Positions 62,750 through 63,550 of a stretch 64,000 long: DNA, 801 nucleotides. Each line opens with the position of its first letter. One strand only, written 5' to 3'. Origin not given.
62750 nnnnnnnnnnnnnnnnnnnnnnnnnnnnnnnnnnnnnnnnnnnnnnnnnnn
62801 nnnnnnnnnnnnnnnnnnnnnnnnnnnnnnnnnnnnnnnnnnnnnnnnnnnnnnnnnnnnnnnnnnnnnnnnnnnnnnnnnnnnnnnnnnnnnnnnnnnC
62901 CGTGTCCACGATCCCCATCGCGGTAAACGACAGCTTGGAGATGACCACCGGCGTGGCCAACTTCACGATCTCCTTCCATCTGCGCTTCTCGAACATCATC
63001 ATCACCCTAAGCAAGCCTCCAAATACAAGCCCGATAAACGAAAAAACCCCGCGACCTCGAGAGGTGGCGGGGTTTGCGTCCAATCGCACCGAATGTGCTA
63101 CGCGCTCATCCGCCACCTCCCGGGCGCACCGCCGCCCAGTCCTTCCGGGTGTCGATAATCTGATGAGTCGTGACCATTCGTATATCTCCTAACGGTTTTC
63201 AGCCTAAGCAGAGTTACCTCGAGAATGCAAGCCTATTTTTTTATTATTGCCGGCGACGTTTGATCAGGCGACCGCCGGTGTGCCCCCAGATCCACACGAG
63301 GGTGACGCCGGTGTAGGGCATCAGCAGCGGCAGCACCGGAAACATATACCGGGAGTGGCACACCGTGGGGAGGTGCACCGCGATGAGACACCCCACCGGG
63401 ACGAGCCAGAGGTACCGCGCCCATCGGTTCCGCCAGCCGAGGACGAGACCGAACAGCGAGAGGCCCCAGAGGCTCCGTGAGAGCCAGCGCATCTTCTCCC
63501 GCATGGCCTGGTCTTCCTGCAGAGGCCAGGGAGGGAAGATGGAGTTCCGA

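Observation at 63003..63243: Leader-peptide transcription attenuator upstream of the MATE efflux gene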

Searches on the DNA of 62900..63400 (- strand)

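Call 3: search_rna_families(source=window, start=62900, end=63400, threshold=evalue, max_evalue=10, show_alignments=3)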
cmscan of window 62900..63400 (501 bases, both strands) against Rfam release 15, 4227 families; matches with E-value up to 10: 3.
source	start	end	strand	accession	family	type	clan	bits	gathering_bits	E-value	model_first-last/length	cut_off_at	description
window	63034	63074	+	RF02450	ncr1175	Gene; sRNA;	-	18.2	60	0.85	65-106/110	no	Bacillus sRNA ncr1175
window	63043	63077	+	RF00502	TCV_Pr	Cis-reg;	-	17.7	40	0.87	1-34/34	no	Turnip crinkle virus (TCV) core promoter hairpin (Pr)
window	63230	63278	-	RF01078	PK-PYVV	Cis-reg;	-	17.6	65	1.3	1-58/58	no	3'-terminal pseudoknot in PYVV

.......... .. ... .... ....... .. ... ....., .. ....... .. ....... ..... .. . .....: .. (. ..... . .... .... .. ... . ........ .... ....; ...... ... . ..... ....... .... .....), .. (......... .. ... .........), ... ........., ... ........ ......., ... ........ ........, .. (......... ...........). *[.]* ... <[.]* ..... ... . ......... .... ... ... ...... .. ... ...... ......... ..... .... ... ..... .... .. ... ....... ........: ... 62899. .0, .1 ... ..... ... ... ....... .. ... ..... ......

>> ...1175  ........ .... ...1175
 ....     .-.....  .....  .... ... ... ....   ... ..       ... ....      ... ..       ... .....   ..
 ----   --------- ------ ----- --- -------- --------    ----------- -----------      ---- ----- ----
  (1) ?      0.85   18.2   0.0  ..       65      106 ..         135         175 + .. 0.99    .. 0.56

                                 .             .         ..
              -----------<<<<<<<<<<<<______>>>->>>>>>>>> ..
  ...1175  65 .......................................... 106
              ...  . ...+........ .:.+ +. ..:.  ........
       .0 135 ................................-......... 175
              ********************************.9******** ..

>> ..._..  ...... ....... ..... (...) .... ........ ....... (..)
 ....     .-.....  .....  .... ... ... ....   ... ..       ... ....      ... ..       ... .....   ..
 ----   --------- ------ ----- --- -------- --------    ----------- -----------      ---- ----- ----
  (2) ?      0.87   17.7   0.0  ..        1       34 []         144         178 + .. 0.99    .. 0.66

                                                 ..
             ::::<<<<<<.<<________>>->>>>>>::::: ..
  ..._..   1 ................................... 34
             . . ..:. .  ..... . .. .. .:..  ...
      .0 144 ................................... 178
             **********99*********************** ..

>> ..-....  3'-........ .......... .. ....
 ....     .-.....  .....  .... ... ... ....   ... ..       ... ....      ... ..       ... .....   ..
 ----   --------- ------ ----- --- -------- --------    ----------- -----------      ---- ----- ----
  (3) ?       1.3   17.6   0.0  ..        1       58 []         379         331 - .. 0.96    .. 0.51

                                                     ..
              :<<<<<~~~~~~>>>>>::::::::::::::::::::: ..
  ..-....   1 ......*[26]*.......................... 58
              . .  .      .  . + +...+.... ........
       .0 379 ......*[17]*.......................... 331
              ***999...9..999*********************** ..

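Call 49: build_rna_model(alignment_id=A1, structure=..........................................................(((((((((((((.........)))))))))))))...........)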
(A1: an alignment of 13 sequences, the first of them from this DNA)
Model R1 built from alignment A1 (13 sequences, 104 columns); structure: as given.
model positions 95; base pairs 13; branch points 0; effective number of sequences 3.89; information 0.602 bits per position. Calibrated on 0.2 Mb of random sequence (short: E-values are rough).
structure used (alignment columns):
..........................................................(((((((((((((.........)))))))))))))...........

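Call 51: search_with_rna_model(model_id=R1, sources=[window, L001, L002, L003, L004, L036, L061, L125, L126, L127, L128, L129, L130, L131, L132, L133, L134, L135], max_evalue=1)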
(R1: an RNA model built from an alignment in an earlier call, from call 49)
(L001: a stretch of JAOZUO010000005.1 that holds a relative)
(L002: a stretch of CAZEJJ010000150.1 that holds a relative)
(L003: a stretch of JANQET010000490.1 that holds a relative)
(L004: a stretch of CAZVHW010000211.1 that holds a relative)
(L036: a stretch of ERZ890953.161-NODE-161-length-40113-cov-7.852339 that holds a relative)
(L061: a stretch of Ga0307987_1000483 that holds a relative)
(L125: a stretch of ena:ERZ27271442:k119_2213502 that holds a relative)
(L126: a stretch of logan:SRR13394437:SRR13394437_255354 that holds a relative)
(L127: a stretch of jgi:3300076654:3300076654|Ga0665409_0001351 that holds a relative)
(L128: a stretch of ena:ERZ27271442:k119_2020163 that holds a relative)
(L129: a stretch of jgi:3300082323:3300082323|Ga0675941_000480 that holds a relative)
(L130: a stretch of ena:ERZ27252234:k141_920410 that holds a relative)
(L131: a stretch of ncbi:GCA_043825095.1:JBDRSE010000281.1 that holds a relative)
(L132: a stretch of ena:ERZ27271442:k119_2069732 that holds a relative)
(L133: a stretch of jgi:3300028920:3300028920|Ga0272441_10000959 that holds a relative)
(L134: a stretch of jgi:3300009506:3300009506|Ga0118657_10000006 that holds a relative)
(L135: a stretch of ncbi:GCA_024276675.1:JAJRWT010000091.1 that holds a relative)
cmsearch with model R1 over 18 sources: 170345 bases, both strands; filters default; matches with E-value up to 1: 27.
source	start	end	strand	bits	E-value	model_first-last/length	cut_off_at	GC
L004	2796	2890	+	86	5.7e-19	1-95/95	no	0.73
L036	7925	8017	+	83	2.9e-18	1-95/95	no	0.72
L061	3235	3328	+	82.6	3.6e-18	1-95/95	no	0.72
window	63038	63132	-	82.6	3.7e-18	1-95/95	no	0.66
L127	2377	2469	+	82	5.2e-18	1-95/95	no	0.47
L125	168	261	+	80.4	1.3e-17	1-95/95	no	0.55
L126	2333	2428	+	79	2.8e-17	1-95/95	no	0.6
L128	723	816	+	77.8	5.3e-17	1-95/95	no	0.51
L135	1876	1972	+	73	7.6e-16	1-95/95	no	0.66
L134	1863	1954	+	72.6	9.5e-16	1-95/95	no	0.68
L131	1872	1969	+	64.8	7.5e-14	1-95/95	no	0.7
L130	1872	1964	+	64.5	8.6e-14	1-95/95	no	0.59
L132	1881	1974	+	64.3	9.8e-14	1-95/95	no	0.54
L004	2847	2921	-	34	2.1e-06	1-95/95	no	0.76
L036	7974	8060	-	32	6.4e-06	1-95/95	no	0.72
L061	3285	3368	-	28.8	3.7e-05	1-95/95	no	0.73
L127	2431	2463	-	28.6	4.1e-05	58-89/95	no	0.52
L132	1929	2013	-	27.7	6.8e-05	1-95/95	no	0.49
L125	224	255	-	26.4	0.00014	58-89/95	no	0.56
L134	1918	1947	-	24.4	0.00043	59-88/95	no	0.73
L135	1926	1987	-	21.8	0.0019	37-95/95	no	0.63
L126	2390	2422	-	21.1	0.0028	58-90/95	no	0.67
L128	774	831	-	20.6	0.0037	36-95/95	no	0.52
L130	1929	1957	-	18.2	0.014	59-88/95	no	0.69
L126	491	520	-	12.8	0.27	1-95/95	no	0.67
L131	1930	1962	-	10.9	0.82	59-88/95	no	0.79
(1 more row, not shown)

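Call 68: search_with_rna_model(model_id=R1, source=L136, max_evalue=1, show_alignments=1)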
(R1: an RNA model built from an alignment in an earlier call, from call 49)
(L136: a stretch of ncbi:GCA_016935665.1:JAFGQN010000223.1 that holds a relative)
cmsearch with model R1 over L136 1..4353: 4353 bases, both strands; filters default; matches with E-value up to 1: 2.
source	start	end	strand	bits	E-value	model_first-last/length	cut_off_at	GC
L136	1365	1458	+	53.5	1e-12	1-95/95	no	0.49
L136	1419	1452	-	25.5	6.1e-06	58-89/95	no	0.56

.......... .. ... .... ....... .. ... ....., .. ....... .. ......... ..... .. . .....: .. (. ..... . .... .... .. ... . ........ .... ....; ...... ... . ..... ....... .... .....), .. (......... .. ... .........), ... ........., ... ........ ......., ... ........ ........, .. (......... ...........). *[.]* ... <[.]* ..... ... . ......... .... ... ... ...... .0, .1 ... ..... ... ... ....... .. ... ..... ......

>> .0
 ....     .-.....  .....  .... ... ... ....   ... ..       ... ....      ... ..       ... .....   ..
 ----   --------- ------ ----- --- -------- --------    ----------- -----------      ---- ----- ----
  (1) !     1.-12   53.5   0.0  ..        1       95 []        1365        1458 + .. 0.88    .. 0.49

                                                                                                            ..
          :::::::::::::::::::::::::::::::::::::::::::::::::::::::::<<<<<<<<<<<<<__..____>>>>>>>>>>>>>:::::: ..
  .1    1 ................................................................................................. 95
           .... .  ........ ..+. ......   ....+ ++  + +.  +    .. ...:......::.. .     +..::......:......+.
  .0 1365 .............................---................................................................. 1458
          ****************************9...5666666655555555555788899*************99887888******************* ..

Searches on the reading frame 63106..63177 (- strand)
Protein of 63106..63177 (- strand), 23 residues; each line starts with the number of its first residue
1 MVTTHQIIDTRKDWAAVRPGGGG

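Call 7: search_protein_families(library=pfam, proteins=[window:63106-63177:-], max_evalue=0.01)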
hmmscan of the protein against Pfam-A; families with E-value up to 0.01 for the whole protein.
window:63106-63177:- (23 aa): 0 families
